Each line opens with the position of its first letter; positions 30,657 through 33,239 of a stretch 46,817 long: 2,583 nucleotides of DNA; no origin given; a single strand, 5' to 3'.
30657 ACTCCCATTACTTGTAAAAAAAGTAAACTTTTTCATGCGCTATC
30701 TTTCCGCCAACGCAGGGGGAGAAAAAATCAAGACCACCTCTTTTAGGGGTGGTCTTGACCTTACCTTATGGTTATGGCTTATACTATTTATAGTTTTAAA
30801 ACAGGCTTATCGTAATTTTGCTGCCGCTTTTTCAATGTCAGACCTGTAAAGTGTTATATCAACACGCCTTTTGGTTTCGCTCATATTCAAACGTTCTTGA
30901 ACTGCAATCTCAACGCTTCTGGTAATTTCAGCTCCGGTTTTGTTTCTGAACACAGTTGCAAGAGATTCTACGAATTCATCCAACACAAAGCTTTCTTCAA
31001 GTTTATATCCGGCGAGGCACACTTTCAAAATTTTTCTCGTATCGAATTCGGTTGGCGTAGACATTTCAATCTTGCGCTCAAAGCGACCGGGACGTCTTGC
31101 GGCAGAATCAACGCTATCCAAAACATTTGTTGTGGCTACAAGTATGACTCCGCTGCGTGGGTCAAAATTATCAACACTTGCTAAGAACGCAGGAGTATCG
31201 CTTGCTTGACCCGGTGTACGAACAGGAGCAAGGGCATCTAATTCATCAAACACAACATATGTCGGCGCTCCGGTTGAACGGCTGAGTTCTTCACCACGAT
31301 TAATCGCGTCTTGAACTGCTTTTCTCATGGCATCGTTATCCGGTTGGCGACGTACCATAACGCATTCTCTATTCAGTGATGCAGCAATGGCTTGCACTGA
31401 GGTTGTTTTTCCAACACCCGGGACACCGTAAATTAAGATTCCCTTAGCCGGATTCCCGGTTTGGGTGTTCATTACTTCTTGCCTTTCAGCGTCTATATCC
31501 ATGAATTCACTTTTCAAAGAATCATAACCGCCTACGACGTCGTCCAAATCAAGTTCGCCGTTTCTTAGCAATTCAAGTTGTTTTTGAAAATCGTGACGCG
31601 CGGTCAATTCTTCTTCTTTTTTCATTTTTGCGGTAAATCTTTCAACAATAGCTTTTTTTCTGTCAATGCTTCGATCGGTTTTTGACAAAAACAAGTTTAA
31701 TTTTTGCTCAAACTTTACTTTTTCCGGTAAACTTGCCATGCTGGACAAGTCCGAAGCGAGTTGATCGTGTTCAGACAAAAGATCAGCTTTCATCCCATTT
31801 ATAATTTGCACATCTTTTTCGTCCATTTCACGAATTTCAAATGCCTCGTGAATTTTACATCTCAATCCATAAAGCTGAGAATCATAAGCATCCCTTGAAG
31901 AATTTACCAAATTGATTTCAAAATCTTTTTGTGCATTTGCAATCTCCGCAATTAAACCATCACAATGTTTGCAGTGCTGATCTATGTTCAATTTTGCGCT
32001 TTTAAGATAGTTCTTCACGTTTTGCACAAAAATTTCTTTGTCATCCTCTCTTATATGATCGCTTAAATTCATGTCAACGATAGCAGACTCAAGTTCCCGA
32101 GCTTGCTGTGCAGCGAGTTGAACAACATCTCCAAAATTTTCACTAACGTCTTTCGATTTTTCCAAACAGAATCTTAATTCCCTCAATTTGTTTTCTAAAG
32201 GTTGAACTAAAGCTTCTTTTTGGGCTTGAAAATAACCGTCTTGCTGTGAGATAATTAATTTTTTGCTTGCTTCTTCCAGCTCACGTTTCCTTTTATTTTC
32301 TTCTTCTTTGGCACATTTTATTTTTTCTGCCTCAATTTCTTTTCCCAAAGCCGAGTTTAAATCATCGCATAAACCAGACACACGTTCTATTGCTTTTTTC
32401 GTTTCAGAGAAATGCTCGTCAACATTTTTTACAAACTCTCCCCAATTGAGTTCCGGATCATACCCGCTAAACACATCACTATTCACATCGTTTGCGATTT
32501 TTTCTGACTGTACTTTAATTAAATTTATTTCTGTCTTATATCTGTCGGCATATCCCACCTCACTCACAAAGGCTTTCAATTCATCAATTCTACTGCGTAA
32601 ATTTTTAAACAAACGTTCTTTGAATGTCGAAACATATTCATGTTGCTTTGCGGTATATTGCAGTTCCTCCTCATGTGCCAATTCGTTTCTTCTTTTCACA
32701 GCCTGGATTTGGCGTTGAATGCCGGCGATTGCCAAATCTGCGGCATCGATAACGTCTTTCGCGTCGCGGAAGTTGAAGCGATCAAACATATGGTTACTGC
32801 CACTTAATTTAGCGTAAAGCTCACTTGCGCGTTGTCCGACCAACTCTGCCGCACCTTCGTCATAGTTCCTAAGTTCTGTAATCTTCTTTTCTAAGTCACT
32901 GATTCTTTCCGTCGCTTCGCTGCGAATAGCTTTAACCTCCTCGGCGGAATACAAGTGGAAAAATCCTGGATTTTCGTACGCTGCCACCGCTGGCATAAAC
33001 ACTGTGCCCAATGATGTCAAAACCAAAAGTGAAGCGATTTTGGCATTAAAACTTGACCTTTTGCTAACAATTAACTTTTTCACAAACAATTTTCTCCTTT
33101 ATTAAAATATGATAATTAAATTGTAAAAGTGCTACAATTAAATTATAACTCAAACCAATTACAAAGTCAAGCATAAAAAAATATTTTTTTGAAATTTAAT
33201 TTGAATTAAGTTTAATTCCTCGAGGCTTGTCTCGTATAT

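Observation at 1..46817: Intergenic DNA is saturated by six or more families of hairpin-cored miniature elements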

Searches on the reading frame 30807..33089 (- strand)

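Call 9: search_protein_families(library=pfam, proteins=[window:30807-33089:-])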
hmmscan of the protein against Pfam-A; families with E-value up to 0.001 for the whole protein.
window:30807-33089:- (760 aa): 5 families
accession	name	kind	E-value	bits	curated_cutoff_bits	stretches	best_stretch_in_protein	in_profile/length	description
PF00004.35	AAA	-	6.5e-20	72.3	21.2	1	551-677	1-130/131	ATPase family associated with various cellular activities (AAA)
PF13191.12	AAA_16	-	3.3e-06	28.2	32.6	1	542-579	19-55/167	AAA ATPase domain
PF02223.23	Thymidylate_kin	-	0.00011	22.5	27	1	555-607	3-57/185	Thymidylate kinase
PF13401.12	AAA_22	-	0.00013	22.8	27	0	550-585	7-45/130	AAA domain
PF13173.12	AAA_14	-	0.00048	20.6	27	0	551-618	5-72/129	AAA domain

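Call 57: search_protein_families(library=ncbifam, proteins=[window:30807-33089:-], max_evalue=0.01)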
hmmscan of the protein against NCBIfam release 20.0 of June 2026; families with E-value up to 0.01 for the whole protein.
window:30807-33089:- (760 aa): 17 families
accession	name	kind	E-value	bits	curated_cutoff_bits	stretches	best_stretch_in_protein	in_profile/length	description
NF003069.1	PRK03992.1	subfamily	2.9e-23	82.6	500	1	504-730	119-349/379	proteasome-activating nucleotidase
TIGR01242.2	TIGR01242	subfamily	3.9e-23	82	500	1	528-754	128-354/362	proteasome-activating nucleotidase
TIGR01243.1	CDC48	subfamily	2.1e-21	75.9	802.65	1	528-723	192-386/733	CDC48 family AAA ATPase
NF047747.1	PrtsmActNtasePan2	equivalog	6.7e-18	65.1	700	1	479-724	117-363/397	proteasome-activating nucleotidase Pan2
TIGR03689.1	pup_AAA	equivalog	9.5e-17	60.9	504.75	1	537-692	205-378/512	proteasome ATPase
NF047748.1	PrtsmActNtasePan1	equivalog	1.5e-16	60.5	750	1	504-724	136-360/405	proteasome-activating nucleotidase Pan1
TIGR01241.2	FtsH_fam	equivalog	9e-15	54.4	600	1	608-722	254-371/598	ATP-dependent zinc metalloprotease FtsH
NF042959.1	IteA_antiphage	equivalog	1e-13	51.2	510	1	528-734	106-305/367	anti-phage ATPase IteA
NF008004.0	PRK10733.1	equivalog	7.7e-12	44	1008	1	521-695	156-338/644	ATP-dependent zinc metalloprotease FtsH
NF041006.2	cell_div_CdvC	equivalog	9.4e-10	37.9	650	1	500-710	87-303/370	cell division protein CdvC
NF003229.0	PRK04195.1-5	equivalog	6.2e-07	28.5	280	1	546-621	40-116/413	replication factor C large subunit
NF010335.0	PRK13764.1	equivalog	1.9e-05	23.4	340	1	540-579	255-294/613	ATPase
NF003232.0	PRK04195.2-2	equivalog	0.00084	18.3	701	1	548-621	36-108/480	replication factor C large subunit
NF003228.0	PRK04195.1-4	equivalog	0.0024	16.8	456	1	549-622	38-112/502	replication factor C large subunit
TIGR00041.1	DTMP_kinase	equivalog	0.0033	17.1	83.25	0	551-595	7-53/196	dTMP kinase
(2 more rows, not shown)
